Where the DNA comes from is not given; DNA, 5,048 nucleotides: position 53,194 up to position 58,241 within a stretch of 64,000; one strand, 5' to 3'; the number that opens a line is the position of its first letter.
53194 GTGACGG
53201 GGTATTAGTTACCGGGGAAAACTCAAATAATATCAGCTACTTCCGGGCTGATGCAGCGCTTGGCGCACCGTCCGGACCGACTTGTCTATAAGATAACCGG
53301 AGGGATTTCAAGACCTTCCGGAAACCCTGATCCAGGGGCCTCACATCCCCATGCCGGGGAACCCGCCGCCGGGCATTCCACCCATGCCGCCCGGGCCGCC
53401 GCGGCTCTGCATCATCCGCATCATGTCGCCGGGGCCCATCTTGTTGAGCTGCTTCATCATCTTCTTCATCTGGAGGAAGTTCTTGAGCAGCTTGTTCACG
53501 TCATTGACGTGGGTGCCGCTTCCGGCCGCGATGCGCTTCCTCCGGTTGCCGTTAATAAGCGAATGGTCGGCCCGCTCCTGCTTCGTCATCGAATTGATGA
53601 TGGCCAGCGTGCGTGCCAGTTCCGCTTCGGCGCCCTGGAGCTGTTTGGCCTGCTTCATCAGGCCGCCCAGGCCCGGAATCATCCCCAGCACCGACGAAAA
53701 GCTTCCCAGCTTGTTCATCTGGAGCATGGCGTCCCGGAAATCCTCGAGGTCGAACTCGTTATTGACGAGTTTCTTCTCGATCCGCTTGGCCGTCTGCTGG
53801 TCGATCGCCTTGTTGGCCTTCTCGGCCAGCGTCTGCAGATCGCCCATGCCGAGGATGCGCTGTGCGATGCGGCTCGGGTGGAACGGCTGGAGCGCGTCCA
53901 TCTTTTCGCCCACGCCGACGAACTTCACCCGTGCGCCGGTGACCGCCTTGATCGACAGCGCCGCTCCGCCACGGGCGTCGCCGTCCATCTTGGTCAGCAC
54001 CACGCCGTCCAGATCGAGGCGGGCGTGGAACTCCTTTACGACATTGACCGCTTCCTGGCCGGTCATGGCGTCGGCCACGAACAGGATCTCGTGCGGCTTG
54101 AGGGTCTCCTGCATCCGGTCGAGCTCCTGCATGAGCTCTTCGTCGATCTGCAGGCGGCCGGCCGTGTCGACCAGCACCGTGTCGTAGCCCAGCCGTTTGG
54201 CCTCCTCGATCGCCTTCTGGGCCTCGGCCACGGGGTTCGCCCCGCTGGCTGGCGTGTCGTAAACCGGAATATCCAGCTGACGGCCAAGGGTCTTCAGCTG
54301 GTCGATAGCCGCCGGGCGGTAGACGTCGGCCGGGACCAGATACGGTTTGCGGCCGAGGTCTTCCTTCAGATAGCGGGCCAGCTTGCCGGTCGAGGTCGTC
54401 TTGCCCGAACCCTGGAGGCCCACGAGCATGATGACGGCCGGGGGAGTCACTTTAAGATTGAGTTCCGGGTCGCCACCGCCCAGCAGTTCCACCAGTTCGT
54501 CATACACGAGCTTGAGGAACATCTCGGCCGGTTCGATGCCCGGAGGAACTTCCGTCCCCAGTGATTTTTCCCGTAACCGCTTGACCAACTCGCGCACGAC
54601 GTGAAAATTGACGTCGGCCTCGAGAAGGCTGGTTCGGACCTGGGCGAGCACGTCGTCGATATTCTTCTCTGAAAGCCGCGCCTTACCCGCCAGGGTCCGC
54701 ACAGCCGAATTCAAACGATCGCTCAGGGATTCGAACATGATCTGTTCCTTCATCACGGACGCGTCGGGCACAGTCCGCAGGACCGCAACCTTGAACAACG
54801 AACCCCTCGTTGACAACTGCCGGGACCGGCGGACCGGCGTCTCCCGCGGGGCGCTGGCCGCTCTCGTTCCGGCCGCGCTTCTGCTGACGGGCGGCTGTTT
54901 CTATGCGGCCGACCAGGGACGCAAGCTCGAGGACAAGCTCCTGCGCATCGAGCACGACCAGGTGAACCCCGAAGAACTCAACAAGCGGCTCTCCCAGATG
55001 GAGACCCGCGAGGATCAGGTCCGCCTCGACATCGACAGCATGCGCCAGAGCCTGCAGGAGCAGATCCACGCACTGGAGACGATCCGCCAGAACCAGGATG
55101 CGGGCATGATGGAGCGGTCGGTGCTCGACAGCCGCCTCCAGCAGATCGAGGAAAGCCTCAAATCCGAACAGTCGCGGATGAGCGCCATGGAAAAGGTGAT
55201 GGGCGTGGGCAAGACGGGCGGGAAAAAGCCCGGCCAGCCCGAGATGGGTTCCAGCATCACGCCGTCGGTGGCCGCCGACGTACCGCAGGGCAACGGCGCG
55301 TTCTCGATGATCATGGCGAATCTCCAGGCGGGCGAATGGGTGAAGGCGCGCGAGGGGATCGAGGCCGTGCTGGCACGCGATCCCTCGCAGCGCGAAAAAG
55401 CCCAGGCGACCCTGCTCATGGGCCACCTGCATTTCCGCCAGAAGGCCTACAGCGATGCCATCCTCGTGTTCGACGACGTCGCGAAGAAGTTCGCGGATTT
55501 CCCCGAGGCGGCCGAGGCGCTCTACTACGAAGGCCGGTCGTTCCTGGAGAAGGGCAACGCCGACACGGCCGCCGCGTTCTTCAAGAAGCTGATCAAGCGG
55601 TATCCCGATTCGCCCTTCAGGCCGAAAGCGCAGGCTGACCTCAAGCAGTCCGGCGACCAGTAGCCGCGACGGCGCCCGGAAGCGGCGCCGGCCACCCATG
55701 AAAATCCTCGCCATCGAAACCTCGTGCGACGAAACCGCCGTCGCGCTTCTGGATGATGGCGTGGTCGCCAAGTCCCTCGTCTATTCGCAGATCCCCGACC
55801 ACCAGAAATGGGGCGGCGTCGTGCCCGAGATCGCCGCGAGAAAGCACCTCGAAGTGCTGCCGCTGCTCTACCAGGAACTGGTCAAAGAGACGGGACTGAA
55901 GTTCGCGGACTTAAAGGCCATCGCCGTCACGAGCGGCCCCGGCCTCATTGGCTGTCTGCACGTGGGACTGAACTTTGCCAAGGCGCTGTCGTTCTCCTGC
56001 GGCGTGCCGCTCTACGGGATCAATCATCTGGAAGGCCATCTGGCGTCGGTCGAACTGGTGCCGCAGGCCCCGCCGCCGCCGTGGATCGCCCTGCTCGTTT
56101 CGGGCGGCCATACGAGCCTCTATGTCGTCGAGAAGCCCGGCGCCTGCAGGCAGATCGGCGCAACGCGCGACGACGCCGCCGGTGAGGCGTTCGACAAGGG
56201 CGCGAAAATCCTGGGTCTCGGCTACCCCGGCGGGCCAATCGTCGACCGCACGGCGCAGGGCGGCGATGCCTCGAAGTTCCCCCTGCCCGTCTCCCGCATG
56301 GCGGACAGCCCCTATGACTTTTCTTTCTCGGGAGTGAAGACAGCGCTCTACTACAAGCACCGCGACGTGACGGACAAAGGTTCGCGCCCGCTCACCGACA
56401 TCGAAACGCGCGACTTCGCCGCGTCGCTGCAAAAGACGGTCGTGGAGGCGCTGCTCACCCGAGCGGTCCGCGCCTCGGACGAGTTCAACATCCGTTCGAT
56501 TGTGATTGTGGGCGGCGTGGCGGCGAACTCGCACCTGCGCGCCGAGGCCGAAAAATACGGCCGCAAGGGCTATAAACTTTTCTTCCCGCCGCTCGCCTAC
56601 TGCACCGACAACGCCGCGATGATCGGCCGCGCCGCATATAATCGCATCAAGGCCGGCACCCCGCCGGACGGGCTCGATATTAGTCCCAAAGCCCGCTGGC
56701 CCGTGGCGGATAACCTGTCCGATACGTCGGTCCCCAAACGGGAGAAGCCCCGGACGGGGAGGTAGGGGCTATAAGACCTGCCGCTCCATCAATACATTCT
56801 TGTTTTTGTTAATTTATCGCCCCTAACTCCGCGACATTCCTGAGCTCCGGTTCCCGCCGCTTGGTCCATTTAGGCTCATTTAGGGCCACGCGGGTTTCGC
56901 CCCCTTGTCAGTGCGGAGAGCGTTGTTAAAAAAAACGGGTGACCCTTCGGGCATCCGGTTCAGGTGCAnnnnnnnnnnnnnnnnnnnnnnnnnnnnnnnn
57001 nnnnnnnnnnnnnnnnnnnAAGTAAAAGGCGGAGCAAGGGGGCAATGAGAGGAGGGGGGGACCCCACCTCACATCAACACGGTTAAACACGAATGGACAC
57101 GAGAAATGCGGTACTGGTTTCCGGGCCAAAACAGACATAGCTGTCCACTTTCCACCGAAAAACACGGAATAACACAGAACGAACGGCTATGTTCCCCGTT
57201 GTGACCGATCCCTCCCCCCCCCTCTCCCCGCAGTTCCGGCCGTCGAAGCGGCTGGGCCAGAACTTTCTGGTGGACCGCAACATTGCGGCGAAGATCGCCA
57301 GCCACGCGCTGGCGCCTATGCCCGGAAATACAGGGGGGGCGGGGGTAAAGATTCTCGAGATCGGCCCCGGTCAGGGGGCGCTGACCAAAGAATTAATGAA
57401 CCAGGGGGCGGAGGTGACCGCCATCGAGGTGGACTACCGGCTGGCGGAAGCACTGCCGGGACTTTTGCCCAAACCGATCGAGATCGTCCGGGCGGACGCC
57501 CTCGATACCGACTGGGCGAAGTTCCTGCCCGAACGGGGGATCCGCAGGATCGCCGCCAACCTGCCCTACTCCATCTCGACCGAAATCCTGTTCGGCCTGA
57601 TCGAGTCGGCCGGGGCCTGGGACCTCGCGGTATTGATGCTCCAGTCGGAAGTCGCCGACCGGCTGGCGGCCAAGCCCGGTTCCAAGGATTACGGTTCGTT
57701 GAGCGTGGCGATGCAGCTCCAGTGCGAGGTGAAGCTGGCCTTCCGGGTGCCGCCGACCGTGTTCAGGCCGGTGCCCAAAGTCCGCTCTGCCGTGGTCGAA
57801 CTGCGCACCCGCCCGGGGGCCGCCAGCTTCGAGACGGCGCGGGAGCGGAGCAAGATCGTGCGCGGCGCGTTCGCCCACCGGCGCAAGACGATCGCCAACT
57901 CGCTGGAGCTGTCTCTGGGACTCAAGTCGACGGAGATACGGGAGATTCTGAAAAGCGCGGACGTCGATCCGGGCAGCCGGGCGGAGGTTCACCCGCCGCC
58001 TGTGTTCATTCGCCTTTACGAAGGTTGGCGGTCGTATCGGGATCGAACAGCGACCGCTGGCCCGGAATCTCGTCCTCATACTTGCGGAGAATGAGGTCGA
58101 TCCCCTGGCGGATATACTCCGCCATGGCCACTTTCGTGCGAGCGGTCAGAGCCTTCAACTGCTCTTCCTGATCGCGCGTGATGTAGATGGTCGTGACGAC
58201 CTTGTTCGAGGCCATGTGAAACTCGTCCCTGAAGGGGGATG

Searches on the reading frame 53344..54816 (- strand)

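Call 83: search_protein_families(library=pfam, proteins=[window:53344-54816:-], max_evalue=0.0001)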
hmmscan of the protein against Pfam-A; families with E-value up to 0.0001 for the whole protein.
window:53344-54816:- (491 aa): 3 families
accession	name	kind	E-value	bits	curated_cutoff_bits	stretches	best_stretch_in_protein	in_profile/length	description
PF00448.28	SRP54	-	2.5e-74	249.6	22.7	1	126-323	1-196/196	SRP54-type protein, GTPase domain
PF02978.25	SRP_SPB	-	2.9e-32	111.3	27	1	354-454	1-91/91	Signal peptide binding domain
PF02881.24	SRP54_N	-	1.1e-18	67.6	22.4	1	31-108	1-75/75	SRP54-type protein, helical bundle domain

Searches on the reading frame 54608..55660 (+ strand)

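Call 84: search_protein_families(library=pfam, proteins=[window:54608-55660:+], max_evalue=0.001)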
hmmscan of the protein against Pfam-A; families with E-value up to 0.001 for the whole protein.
window:54608-55660:+ (351 aa): 8 families
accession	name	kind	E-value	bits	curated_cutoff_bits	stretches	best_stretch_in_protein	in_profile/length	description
PF13432.12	TPR_16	-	2.9e-13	50.4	32.7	1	269-336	1-65/65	Tetratricopeptide repeat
PF13174.12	TPR_6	-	1.1e-10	41.9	26.3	1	303-335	1-33/33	Tetratricopeptide repeat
PF13428.12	TPR_14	-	3e-09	37.1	23.5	0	303-336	2-35/44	Tetratricopeptide repeat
PF13525.12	YfiO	-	4.2e-09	36.9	25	1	231-346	8-134/203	Outer membrane lipoprotein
PF07719.23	TPR_2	-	6.2e-08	32.6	27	1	302-334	1-33/34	Tetratricopeptide repeat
PF14559.12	TPR_19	-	4.8e-07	30.4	25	0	239-304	2-64/68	Tetratricopeptide repeat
PF00515.34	TPR_1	-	0.00035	20.7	27.8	0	302-334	1-33/34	Tetratricopeptide repeat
PF13512.12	TPR_18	-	0.00049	20.7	21.9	0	317-343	117-143/145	Tetratricopeptide repeat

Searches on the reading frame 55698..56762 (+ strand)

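Call 84: search_protein_families(library=pfam, proteins=[window:55698-56762:+], max_evalue=0.001)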
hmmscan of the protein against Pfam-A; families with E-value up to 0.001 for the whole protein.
window:55698-56762:+ (355 aa): 2 families
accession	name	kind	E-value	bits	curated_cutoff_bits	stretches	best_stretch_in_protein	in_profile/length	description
PF00814.31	TsaD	-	2.3e-88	296.7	24.8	1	25-310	4-263/264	tRNA N6-adenosine threonylcarbamoyltransferase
PF22521.2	HypF_C_2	-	2.1e-05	24.8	27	1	233-305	162-235/241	Carbamoyltransferase, Kae1-like Domain, second subdomain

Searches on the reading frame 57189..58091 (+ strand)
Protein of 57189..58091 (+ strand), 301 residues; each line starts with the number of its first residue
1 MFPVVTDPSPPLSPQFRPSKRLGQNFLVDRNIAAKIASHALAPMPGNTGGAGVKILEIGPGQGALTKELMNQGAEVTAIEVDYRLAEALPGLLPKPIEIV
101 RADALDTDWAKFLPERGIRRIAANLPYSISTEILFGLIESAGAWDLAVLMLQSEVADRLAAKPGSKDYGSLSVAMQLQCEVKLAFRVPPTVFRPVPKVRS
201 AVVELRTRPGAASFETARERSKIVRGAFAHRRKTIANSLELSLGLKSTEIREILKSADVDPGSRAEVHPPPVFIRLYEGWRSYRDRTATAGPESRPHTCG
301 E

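Call 84: search_protein_families(library=pfam, proteins=[window:57189-58091:+], max_evalue=0.001)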
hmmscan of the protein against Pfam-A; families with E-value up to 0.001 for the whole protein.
window:57189-58091:+ (301 aa): 1 family
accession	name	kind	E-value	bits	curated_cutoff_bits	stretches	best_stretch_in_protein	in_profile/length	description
PF00398.26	RrnaAD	-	1.7e-51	175.3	24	1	19-247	5-231/263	Ribosomal RNA adenine dimethylase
